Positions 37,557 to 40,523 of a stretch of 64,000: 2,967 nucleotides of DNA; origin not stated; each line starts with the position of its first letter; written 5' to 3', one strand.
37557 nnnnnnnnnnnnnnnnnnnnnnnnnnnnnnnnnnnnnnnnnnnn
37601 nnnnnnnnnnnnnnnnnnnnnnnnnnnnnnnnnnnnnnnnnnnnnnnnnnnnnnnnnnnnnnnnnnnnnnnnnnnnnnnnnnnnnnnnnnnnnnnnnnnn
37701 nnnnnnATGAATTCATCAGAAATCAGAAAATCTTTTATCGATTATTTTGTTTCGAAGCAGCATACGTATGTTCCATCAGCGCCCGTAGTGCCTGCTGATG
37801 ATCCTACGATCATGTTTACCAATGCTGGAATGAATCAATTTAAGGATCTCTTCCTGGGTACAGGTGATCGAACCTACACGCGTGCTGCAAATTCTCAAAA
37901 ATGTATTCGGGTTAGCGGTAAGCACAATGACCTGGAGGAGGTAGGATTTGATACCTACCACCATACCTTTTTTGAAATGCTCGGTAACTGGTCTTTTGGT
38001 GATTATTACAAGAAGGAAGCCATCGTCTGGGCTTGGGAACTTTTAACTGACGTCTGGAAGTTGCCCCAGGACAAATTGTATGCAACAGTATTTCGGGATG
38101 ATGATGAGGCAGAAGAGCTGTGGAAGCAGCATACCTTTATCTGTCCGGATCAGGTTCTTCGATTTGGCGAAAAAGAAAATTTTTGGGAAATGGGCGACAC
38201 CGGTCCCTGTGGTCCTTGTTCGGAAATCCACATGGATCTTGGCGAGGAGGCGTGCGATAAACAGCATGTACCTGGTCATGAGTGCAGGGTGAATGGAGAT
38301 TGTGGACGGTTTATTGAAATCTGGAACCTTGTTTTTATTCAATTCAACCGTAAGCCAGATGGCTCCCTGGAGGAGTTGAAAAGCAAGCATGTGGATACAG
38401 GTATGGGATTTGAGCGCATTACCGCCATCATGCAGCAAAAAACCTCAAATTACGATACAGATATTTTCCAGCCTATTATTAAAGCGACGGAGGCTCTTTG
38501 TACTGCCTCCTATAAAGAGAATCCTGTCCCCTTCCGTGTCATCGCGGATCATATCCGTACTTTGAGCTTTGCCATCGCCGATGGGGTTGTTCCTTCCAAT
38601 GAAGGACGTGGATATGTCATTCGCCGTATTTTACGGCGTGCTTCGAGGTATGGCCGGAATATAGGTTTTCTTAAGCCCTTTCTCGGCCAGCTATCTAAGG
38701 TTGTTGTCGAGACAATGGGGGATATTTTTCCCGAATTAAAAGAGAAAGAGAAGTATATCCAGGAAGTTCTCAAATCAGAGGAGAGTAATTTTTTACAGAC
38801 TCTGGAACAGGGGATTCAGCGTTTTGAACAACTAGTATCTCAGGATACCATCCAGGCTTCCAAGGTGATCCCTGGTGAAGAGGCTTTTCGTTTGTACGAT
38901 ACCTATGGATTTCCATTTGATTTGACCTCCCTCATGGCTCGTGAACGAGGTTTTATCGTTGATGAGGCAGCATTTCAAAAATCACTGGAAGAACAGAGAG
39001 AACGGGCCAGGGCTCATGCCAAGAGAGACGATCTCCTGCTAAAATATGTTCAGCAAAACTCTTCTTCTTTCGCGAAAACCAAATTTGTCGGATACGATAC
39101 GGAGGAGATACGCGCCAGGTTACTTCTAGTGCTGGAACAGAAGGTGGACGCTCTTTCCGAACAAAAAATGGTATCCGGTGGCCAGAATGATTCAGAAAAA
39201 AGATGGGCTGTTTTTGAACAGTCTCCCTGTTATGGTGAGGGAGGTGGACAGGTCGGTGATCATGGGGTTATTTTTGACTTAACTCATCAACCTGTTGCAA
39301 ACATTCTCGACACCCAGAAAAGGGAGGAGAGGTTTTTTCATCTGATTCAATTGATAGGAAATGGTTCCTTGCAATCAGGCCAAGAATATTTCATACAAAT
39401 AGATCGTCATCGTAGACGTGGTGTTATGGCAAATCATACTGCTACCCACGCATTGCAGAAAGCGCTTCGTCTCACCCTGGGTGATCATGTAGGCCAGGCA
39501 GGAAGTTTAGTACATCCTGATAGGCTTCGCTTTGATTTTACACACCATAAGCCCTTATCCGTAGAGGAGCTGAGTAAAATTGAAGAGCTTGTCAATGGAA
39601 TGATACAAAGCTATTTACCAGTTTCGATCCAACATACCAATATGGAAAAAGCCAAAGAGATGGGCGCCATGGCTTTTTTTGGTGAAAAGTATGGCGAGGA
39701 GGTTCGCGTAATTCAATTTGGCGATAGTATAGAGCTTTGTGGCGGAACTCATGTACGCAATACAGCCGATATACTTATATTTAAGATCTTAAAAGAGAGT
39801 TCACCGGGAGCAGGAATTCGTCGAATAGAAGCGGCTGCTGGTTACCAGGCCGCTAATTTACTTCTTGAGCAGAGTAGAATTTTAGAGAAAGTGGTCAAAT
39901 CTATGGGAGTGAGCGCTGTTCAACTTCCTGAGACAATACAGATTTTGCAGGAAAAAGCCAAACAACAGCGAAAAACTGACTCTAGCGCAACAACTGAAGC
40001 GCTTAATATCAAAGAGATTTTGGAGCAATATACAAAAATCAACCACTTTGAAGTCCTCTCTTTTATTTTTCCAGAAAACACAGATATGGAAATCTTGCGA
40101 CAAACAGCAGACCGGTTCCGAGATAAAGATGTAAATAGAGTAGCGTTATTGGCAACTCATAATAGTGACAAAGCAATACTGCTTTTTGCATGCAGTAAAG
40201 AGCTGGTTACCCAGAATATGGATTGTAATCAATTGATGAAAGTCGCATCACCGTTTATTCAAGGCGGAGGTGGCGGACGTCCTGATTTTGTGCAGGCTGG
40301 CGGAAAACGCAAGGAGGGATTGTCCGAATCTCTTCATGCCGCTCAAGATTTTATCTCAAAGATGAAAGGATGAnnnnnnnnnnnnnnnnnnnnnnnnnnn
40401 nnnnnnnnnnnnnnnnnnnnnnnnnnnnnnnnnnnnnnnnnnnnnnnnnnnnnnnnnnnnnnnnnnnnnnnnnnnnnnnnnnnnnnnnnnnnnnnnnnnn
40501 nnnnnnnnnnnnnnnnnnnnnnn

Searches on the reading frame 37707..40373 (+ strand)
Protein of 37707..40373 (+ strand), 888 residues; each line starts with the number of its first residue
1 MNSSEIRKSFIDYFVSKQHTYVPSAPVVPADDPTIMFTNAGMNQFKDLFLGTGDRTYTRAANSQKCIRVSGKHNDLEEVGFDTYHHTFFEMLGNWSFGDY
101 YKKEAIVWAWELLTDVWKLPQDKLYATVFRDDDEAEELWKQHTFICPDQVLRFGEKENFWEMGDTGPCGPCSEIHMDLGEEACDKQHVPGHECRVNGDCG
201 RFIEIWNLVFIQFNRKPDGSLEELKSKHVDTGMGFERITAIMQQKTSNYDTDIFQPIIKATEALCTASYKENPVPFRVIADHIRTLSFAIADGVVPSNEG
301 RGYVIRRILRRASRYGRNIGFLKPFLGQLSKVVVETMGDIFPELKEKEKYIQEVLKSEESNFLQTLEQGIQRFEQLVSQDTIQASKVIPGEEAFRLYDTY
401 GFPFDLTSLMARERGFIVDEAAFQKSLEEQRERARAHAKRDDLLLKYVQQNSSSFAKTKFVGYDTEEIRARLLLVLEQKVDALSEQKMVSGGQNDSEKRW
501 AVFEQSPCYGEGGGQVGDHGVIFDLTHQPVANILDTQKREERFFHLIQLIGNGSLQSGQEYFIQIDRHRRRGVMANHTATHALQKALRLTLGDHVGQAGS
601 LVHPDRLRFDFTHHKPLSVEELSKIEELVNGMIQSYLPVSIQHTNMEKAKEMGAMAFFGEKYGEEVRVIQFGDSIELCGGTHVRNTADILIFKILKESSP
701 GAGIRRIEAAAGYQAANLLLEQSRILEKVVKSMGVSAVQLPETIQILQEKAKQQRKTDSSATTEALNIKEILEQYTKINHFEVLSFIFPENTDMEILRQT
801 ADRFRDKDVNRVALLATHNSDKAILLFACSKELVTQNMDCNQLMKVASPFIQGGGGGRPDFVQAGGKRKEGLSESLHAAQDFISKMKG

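Call 57: search_protein_families(library=pfam, proteins=[window:37707-40373:+], max_evalue=0.00001)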
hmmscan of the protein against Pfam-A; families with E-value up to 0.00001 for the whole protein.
window:37707-40373:+ (888 aa): 3 families
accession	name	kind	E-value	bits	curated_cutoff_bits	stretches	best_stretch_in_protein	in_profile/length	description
PF01411.24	tRNA-synt_2c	-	7.2e-204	678.8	30.3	1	5-568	1-551/552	tRNA synthetases class II (A)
PF07973.19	tRNA_SAD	-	5.5e-17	61.9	24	1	666-708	1-44/44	Threonyl and Alanyl tRNA synthetase second additional domain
PF02272.25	DHHA1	-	5.6e-11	43.2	25.9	1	789-884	10-101/102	DHHA1 domain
